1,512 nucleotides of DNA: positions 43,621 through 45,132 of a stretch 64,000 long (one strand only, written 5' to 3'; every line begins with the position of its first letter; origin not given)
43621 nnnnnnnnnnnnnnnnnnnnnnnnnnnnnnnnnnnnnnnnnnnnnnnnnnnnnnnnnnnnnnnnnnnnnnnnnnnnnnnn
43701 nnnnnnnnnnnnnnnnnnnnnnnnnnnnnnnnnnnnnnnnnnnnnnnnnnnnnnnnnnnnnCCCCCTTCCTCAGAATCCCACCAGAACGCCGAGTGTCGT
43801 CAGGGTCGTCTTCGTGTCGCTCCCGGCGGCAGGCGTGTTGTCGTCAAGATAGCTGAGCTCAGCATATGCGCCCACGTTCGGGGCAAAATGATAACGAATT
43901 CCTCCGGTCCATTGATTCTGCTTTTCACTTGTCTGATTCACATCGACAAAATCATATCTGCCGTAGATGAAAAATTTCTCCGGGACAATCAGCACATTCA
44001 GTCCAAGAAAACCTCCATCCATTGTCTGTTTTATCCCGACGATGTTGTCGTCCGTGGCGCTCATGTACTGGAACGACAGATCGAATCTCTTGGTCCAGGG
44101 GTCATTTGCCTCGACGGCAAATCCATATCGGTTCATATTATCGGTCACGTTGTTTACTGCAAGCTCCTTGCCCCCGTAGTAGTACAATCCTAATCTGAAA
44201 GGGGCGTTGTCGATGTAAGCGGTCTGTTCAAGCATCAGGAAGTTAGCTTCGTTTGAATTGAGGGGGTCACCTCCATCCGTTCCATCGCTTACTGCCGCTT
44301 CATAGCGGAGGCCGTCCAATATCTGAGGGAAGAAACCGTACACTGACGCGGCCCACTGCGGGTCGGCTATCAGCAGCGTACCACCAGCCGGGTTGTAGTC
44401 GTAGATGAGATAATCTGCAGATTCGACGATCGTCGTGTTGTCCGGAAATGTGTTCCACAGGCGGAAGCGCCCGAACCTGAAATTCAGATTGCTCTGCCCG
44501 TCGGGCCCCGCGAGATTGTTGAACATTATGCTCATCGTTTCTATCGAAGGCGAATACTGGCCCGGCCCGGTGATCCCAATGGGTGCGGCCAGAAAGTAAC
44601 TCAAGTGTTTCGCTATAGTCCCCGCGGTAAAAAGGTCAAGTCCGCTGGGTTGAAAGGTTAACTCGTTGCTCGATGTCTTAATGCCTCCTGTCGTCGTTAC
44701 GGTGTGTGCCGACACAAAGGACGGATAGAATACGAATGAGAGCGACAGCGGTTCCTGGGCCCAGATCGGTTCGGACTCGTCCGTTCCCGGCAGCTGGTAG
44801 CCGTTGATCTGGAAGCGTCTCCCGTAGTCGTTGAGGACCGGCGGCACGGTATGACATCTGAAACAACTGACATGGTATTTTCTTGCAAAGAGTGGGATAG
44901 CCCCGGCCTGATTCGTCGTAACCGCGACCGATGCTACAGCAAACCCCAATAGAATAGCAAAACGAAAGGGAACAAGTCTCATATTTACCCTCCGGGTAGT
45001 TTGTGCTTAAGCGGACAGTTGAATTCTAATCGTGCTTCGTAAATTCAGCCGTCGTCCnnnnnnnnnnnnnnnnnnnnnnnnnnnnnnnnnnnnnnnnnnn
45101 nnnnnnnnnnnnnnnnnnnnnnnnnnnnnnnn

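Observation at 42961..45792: Cupredoxin + haem-porin + dihaem cytochrome c operon: candidate outer-membrane electron conduit with Cyc2/Cyc1/rusticyanin-like logic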

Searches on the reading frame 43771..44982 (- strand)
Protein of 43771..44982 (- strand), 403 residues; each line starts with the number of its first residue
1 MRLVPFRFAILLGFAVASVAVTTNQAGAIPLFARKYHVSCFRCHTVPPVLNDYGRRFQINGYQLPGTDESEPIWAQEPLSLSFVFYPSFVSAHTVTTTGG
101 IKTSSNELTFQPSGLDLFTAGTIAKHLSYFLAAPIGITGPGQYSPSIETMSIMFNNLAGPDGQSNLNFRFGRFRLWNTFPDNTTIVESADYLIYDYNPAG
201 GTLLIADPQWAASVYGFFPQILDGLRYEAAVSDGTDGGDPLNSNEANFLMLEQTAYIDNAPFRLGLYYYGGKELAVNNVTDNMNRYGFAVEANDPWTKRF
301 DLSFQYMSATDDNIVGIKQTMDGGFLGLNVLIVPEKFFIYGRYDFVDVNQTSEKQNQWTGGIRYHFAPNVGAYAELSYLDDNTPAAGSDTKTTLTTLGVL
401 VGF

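Call 3: search_protein_families(library=pfam, proteins=[window:43771-44982:-], max_evalue=1)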
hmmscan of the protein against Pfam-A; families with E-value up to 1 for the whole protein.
window:43771-44982:- (403 aa): 2 families
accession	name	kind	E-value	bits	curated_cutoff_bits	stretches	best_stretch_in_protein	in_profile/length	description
PF13609.12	Porin_4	-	3.2e-09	37.4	27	1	168-382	98-308/310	Gram-negative porin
PF13505.12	OMP_b-brl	-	0.0054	17.4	28.7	1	344-402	29-92/175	Outer membrane protein beta-barrel domain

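Call 4: search_protein_families(library=ncbifam, proteins=[window:43771-44982:-], max_evalue=1)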
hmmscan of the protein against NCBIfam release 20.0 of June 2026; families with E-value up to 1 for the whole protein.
window:43771-44982:- (403 aa): 0 families

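Call 7: find_homologous_proteins(query=window:43771-44982:-, max_evalue=0.001)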
Query window:43771-44982:- (403 aa): 43 proteins with E <= 0.001 among 8000 candidates.
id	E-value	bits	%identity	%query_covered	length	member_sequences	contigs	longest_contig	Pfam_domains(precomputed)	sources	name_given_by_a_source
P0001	3.0e-266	901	97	100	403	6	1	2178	PF13609.13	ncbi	-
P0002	2.1e-237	806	86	100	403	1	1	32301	PF13609.13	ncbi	-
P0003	2.1e-230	783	83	100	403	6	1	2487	PF13609.13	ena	-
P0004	7.3e-230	781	83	100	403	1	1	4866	PF13609.13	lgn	-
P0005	9.6e-227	771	81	100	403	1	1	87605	PF13609.13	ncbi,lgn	-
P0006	3.0e-226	769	81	100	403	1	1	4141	PF13609.13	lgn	-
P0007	5.1e-225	765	82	100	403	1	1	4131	-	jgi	jgi:Gram-negative porin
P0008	2.8e-224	763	80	100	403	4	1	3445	PF13609.13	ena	-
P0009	4.2e-206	703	76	99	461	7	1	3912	-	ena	-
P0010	7.7e-203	692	73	100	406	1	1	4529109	-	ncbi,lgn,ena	-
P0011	1.2e-201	688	71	100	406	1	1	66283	-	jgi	jgi:hypothetical protein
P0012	1.3e-201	688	72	100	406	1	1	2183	PF13609.13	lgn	-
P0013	3.9e-201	687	74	97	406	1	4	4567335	-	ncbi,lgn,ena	ncbi:MAG TPA: hypothetical protein VIS48_14885 [Candidatus Kryptonia bacterium]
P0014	2.0e-200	684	76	95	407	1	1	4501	-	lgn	-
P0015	4.9e-199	680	71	100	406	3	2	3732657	PF13609.13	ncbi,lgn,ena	-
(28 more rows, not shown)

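Call 10: find_related_loci(query=A1, collection=genome_contigs, flank=6000)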
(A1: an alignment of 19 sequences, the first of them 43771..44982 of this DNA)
Query A1 (403 aa) in genome_contigs; peptide patterns used: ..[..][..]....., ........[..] (x = any residue, [..] = any of these).
30 stretches matched a pattern; 24 encode a relative of the query (tblastn E <= 1e-3); 24 distinct loci.
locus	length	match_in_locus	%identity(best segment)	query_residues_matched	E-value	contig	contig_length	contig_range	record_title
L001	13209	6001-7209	83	1-403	0e+0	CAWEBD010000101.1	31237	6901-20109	MAG: uncultured Bacteroidetes bacterium isolate MFD01299.bin.2.3 genome assembly, contig: contig_27813, whole genome sho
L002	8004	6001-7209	85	1-403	0e+0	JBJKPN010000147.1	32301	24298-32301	MAG: Candidatus Kryptoniota bacterium isolate Bin_123 S1Ck127_25298_flag_0_multi_19.0000_len_32301, whole genome shotgun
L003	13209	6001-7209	80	1-403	0e+0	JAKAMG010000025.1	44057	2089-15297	MAG: Bacteroidetes bacterium isolate WY5.bin159 NODE_1174_length_44057_cov_14.967995, whole genome shotgun sequence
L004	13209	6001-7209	81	1-403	0e+0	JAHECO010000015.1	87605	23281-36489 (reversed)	MAG: Candidatus Kryptoniota bacterium isolate Ww171 NODE_326_length_87605_cov_4.271215, whole genome shotgun sequence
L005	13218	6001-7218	73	1-403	0e+0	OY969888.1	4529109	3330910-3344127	MAG: uncultured Bacteroidetes bacterium isolate MFD03726.bin.c.9 genome assembly, chromosome: 1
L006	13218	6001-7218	71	1-403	0e+0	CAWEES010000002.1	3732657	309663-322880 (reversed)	MAG: uncultured Bacteroidetes bacterium isolate MFD01188.bin.1.46 genome assembly, contig: contig_4108, whole genome sho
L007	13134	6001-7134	78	29-403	0e+0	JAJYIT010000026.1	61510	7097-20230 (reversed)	MAG: Bacteroidetes bacterium isolate DBS2-1.bin131 NODE_782_length_61510_cov_6.809605, whole genome shotgun sequence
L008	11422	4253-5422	75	17-403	0e+0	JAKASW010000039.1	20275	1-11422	MAG: Bacteroidetes bacterium isolate YP1.bin85 NODE_2180_length_20275_cov_1.273476, whole genome shotgun sequence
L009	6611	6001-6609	86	19-221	3e-118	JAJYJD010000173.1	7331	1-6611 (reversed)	MAG: Bacteroidetes bacterium isolate DBS2-1.bin144 NODE_20342_length_7331_cov_2.403526, whole genome shotgun sequence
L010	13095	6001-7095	43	2-377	4e-93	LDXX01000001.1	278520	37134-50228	MAG: Candidatus Kryptonium thompsonii isolate JGI-4 2599192407, whole genome shotgun sequence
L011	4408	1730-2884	42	7-397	7e-92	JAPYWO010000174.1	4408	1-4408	MAG: Candidatus Thermokryptus sp. isolate RSWP10 scaffold_4096_c1, whole genome shotgun sequence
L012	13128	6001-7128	44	1-385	2e-91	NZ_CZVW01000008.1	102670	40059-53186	Candidatus Chrysopegis kryptomonas strain JGI-23, whole genome shotgun sequence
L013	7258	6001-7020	44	26-370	9e-90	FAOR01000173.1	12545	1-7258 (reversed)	bacterium JGI-2 genome assembly JGI assembly, contig JGI2_Kryptonium_JGI_2_Jinze_NODE_973_len_12545_cov_2_41239_ID_1945.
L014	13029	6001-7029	44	29-375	5e-89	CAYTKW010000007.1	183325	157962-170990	MAG TPA_asm: uncultured Bacteroidota bacterium isolate binchicken_co30_42 genome assembly, contig: NODE_93_length_183325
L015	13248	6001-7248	41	2-403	1e-85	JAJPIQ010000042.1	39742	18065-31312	MAG: Bacteroidetes bacterium isolate Centralia_MAG_339 k107_22965519, whole genome shotgun sequence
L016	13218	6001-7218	38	7-403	1e-81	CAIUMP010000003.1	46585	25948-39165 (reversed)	MAG: uncultured Ignavibacteriae bacterium isolate Ki2-D3_bin-1418 genome assembly, contig: bin-1418:03/62, whole genome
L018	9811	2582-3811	39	6-403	2e-74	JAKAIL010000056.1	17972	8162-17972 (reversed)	MAG: Bacteroidetes bacterium isolate WY3.bin23 NODE_5206_length_17972_cov_1.379994, whole genome shotgun sequence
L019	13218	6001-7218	37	11-403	7e-74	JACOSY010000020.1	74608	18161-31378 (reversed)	MAG: Ignavibacteria bacterium isolate NC_groundwater_30_Pr7_B-0.1um_51_131 FFV18_Bp1_scaffold_294635, whole genome shotg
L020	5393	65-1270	36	10-403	1e-73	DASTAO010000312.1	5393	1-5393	MAG TPA_asm: Candidatus Kapaibacterium sp. isolate SMAG_U739 k141_813892, whole genome shotgun sequence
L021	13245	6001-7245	36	6-403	1e-72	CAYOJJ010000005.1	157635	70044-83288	MAG TPA_asm: uncultured Alphaproteobacteria bacterium isolate SRP262948_co1_66 genome assembly, contig: NODE_90_length_1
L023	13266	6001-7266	33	1-383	7e-63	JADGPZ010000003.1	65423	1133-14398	MAG: Candidatus Kapaibacterium sp. isolate Chersky.7_45 contig-100_5, whole genome shotgun sequence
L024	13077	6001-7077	44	15-377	5e-93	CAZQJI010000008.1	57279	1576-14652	MAG TPA_asm: uncultured Bacteroidota bacterium isolate binchicken_co71_50 genome assembly, contig: NODE_211_length_57279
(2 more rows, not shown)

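Call 11: search_solved_structures(query=A1, max_evalue=10, show_alignments=1)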
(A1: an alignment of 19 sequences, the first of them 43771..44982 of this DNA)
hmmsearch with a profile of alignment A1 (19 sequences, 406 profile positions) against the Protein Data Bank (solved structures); distinct sequences matched with E-value up to 10: 2.
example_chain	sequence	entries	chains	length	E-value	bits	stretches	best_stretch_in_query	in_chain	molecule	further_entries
6eus_A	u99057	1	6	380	0.63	12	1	186-293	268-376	DcaP-like protein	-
28db_A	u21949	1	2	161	2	10.3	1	37-74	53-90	Redoxin domain protein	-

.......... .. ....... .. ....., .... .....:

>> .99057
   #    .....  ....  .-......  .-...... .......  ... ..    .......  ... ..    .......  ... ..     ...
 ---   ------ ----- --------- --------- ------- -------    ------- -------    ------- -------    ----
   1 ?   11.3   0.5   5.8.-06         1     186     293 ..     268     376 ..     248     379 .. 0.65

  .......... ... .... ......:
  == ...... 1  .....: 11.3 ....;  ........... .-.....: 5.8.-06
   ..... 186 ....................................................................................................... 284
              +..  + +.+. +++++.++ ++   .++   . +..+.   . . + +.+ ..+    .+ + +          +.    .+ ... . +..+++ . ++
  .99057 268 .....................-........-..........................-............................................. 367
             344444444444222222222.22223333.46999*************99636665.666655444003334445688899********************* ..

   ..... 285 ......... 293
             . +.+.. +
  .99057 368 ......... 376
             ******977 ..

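Call 25: search_protein_representatives(alignment_id=A1)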
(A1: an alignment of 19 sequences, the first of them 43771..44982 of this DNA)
Query: 19 sequences, 406 profile positions. Proteins with E-value up to 0.001 (for the whole library): 3348; up to 1e-10: 1021; up to 1e-30: 34. The best 150 are listed.
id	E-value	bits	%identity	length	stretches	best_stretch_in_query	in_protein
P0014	8.5e-189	643.9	-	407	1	9-406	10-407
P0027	3.3e-176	602.5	-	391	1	9-406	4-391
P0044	1.2e-144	498.5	-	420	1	10-406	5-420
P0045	6.4e-141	486.3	-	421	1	5-406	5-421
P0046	2.2e-118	412.0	-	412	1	14-405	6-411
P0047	5.4e-117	407.5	-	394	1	6-394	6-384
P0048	9.8e-113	393.4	-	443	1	12-385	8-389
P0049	2.5e-102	359.2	-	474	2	14-197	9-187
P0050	6.3e-100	351.2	-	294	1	100-404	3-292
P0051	3.5e-96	338.9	-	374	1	64-406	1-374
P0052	3.9e-88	312.4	-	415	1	10-405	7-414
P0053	3.9e-86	305.8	-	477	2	10-197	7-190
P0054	1.9e-76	273.9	-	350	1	115-406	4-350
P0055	9.8e-68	245.2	-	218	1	208-406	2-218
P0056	3.2e-67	243.6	-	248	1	166-406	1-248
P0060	7.4e-54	199.5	-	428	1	11-399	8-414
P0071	1.5e-32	129.3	-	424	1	9-406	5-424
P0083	7.4e-28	113.9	-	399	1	8-384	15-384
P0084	8.6e-28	113.7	-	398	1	11-382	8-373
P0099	3.2e-26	108.5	-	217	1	9-190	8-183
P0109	1.1e-24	103.5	-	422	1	9-406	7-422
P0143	4.1e-22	95.0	-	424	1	6-244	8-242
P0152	2.1e-21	92.6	-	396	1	9-389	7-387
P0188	1.8e-20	89.6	-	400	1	9-381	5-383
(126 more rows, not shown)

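Call 27: list_cluster_members(proteins=[P0188, P0152, P0083, P0099, P0143, P0084, P0060, P0071, P0109, P0046])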
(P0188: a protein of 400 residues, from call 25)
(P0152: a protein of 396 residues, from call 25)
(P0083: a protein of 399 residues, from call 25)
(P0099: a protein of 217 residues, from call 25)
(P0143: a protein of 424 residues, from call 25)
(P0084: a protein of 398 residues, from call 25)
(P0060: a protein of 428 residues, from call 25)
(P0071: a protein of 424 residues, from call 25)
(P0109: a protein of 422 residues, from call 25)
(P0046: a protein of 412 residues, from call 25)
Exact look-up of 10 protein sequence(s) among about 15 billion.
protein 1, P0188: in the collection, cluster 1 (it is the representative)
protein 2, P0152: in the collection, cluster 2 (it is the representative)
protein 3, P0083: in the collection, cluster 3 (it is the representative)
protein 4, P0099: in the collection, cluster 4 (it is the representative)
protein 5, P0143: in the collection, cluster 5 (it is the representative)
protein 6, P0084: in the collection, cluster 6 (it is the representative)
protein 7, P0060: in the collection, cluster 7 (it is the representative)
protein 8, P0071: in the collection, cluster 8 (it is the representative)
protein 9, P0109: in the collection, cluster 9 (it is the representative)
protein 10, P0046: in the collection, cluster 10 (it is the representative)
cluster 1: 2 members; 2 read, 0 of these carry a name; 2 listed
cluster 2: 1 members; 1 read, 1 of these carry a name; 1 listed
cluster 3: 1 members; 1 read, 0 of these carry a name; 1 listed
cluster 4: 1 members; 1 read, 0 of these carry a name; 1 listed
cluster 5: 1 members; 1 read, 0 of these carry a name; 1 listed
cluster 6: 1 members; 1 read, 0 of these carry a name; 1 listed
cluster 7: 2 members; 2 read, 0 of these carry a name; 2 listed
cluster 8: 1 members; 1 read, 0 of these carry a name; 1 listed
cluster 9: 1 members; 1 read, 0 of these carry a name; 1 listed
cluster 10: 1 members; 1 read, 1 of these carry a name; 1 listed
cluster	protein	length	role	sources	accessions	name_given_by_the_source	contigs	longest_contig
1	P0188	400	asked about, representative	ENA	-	-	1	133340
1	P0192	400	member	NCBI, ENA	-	-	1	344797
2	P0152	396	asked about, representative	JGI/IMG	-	hypothetical protein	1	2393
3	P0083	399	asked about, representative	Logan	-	-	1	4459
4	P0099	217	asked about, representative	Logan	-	-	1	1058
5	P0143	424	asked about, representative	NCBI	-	-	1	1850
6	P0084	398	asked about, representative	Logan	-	-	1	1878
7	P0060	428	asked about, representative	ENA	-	-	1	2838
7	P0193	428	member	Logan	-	-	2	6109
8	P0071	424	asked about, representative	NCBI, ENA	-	-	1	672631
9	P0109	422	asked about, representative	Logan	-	-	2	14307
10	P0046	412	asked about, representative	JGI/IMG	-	hypothetical protein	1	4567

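Call 28: predict_structure(alignment_id=A1)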
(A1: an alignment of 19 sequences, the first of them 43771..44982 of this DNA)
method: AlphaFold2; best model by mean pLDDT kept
length: 403 residues; sequences in the alignment: 19
mean_pLDDT: 71.9   pTM: 0.72
mean pLDDT of the five models: 71.9, 68.8, 63.5, 61.8, 58.9
residues with pLDDT >= 90: 93; 70-90: 159; 50-70: 82; < 50: 69
segments of 3 or more residues with pLDDT < 50: 1-3, 22-78, 180-184
pLDDT, mean of each block of 10 residues (from residue 1): 56 64 34 28 33 35 34 46 76 94 93 66 68 67 71 67 67 69 58 85 80 78 75 79 87 75 86 81 90 64 88 85 89 74 93 93 77 92 90 91 69
secondary structure, 60 per line:
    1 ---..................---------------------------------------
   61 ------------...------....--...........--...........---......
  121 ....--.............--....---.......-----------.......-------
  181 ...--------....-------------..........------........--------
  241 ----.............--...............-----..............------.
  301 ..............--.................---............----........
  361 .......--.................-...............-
elements in order: H4-21 E82-85 E88-98 E101-111 E115-124 E127-139 E142-145 E149-155 E167-173 H192-195 E209-218 E225-232 E245-257 E260-274 E280-293 E300-314 E317-333 E337-348 E353-367 E370-383 E388-402

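Call 39: fold_search(model_id=the predicted structure, library=pdb)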
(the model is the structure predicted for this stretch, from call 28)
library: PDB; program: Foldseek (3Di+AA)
matches with E <= 10: 915; with E <= 0.001: 272
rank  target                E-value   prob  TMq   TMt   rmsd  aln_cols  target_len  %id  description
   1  6ehe                  4.5e-13  1.00  0.48  0.61   7.0       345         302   17  OmpTdeltaL8 (loop L8 deletion mutant of OmpT), an outer membrane protein of Vibrio cholerae (released 2018-04-25)
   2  2fgq                  9.4e-13  1.00  0.58  0.69   5.7       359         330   14  High resolution X-ray structure of Omp32 in complex with malate (released 2006-01-31)
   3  5mdo_A                1.4e-12  1.00  0.52  0.60   6.8       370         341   15  Crystal structure of in vitro folded Chitoporin VhChip from Vibrio harveyi (crystal form I) (released 2017-12-20)
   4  2o4v_A                3.2e-12  1.00  0.55  0.54   6.7       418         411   11  An arginine ladder in OprP mediates phosphate specific transfer across the outer membrane (released 2006-12-26)
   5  6ehd                  4.4e-12  1.00  0.47  0.57   8.0       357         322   16  OmpT (in-vitro folded), an outer membrane protein of Vibrio cholerae (released 2018-04-25)
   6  3wi4                  4.6e-12  1.00  0.60  0.77   4.0       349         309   12  Crystal structure of wild-type PorB from Neisseria meningitidis serogroup B (released 2014-01-01)
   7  5mdq_A                4.6e-12  1.00  0.55  0.62   8.6       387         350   14  Crystal structure of outer membrane expressed Chitoporin VhChip from Vibrio harveyi (released 2017-12-20)
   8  8wv0_A                5.7e-12  1.00  0.54  0.64   6.0       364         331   10  Outer membrane porin of Burkholderia pseudomallei (BpsOmp38) (released 2024-10-30)
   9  8wv0_B                6.1e-12  1.00  0.54  0.65   6.1       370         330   12  Outer membrane porin of Burkholderia pseudomallei (BpsOmp38) (released 2024-10-30)
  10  4rjw                  6.4e-12  1.00  0.52  0.50  10.0       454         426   10  Crystal structure of Pseudomonas aeruginosa OprO (released 2015-10-21)
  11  4rjx                  6.4e-12  1.00  0.50  0.48  10.4       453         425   12  Crystal structure of the OprO mutant protein F62Y/D114Y (released 2015-10-21)
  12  1e54_A                1.0e-11  1.00  0.58  0.68   6.0       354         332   14  Anion-selective porin from Comamonas acidovorans (released 2001-07-12)
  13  3wi5                  1.5e-11  1.00  0.58  0.73   4.5       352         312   11  Crystal structure of the Loop 7 mutant PorB from Neisseria meningitidis serogroup B (released 2014-01-01)
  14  5oyk                  1.6e-11  1.00  0.49  0.59   8.1       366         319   14  Outer-membrane expressed OmpT of Vibrio cholerae (released 2018-04-25)
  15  6ehf                  2.3e-11  1.00  0.48  0.59   8.1       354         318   15  OmpT (in-vitro folded), an outer membrane protein Vibrio cholerae (trimer form) (released 2018-04-25)
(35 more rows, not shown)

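Call 43: search_protein_families(library=pfam, proteins=[L012:3126-3734:+, L012:3750-5210:+, L012:5192-6004:+, L014:3693-5909:+, L005:1872-2543:+, L005:2561-3523:+, L005:3725-5125:+, L016:8196-8669:+, L016:9355-11937:+, L016:3694-4887:-], max_evalue=0.001)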
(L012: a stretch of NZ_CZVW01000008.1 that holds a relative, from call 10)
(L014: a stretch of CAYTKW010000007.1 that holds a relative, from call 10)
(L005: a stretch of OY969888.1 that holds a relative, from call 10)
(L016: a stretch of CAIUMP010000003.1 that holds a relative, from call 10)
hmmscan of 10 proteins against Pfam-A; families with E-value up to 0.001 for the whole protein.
L012:3126-3734:+ (202 aa): 2 families
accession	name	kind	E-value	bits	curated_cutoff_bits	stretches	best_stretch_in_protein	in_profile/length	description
PF00116.26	COX2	-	2.6e-09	37.5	22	1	110-189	45-120/120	Cytochrome C oxidase subunit II, periplasmic domain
PF05751.16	FixH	-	0.00022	21.7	23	0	49-144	9-95/150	FixH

L012:3750-5210:+ (486 aa): 1 family
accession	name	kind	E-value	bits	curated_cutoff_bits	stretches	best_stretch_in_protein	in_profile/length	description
PF00115.25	COX1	-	2.6e-58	198.4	34.8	1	20-461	2-431/436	Cytochrome C and Quinol oxidase polypeptide I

L012:5192-6004:+ (270 aa): 0 families

L014:3693-5909:+ (738 aa): 1 family
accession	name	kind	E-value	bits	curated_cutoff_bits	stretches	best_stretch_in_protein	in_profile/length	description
PF00115.25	COX1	-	2e-58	198.7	34.8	1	21-458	3-428/436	Cytochrome C and Quinol oxidase polypeptide I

L005:1872-2543:+ (223 aa): 2 families
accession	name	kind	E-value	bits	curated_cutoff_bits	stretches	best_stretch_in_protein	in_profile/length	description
PF00116.26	COX2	-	2.1e-18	66.8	22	1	124-191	47-114/120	Cytochrome C oxidase subunit II, periplasmic domain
PF02790.20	COX2_TM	-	2.2e-09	37.8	22.8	1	9-81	7-80/88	Cytochrome C oxidase subunit II, transmembrane domain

L005:2561-3523:+ (320 aa): 1 family
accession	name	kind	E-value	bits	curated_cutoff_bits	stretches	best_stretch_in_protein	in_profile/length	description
PF01040.23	UbiA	-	2.7e-40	138.7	34.2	1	51-299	3-248/250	UbiA prenyltransferase family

L005:3725-5125:+ (466 aa): 2 families
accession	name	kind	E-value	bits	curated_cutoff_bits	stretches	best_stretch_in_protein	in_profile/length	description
PF00034.26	Cytochrom_C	-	6.7e-07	31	21.3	1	373-446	3-87/90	Cytochrome c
PF13442.11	Cytochrome_CBB3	-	3.5e-06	27.7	27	1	373-445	5-68/68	Cytochrome C oxidase, cbb3-type, subunit III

L016:8196-8669:+ (157 aa): 2 families
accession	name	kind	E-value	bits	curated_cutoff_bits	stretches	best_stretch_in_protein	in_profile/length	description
PF00034.26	Cytochrom_C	-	1.8e-12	48.8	21.3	1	65-152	2-90/90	Cytochrome c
PF13442.11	Cytochrome_CBB3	-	7.7e-11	42.6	27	1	64-148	3-68/68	Cytochrome C oxidase, cbb3-type, subunit III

L016:9355-11937:+ (860 aa): 5 families
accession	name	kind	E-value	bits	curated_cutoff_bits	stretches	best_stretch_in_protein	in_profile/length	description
PF00122.25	E1-E2_ATPase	-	3.1e-31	108.7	28.1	1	347-518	12-178/181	E1-E2 ATPase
PF00702.32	Hydrolase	-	1.7e-17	64.9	26.4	1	537-750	1-190/191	haloacid dehalogenase-like hydrolase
PF12156.14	ATPase-cat_bd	-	1.4e-13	51.8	27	1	20-104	1-79/86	Putative metal-binding domain of cation transport ATPase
PF00403.32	HMA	-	8.2e-09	36.2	24.8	1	120-178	3-61/62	Heavy-metal-associated domain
PF24273.1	TRASH_HVO_1752_C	-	0.00034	21.1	27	0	20-57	3-37/47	HVO_1752, C-terminal TRASH domain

L016:3694-4887:- (397 aa): 1 family
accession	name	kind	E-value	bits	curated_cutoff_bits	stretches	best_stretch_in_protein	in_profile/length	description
PF05940.17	NnrS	-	1.2e-29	104.3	28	1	17-396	6-371/371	NnrS protein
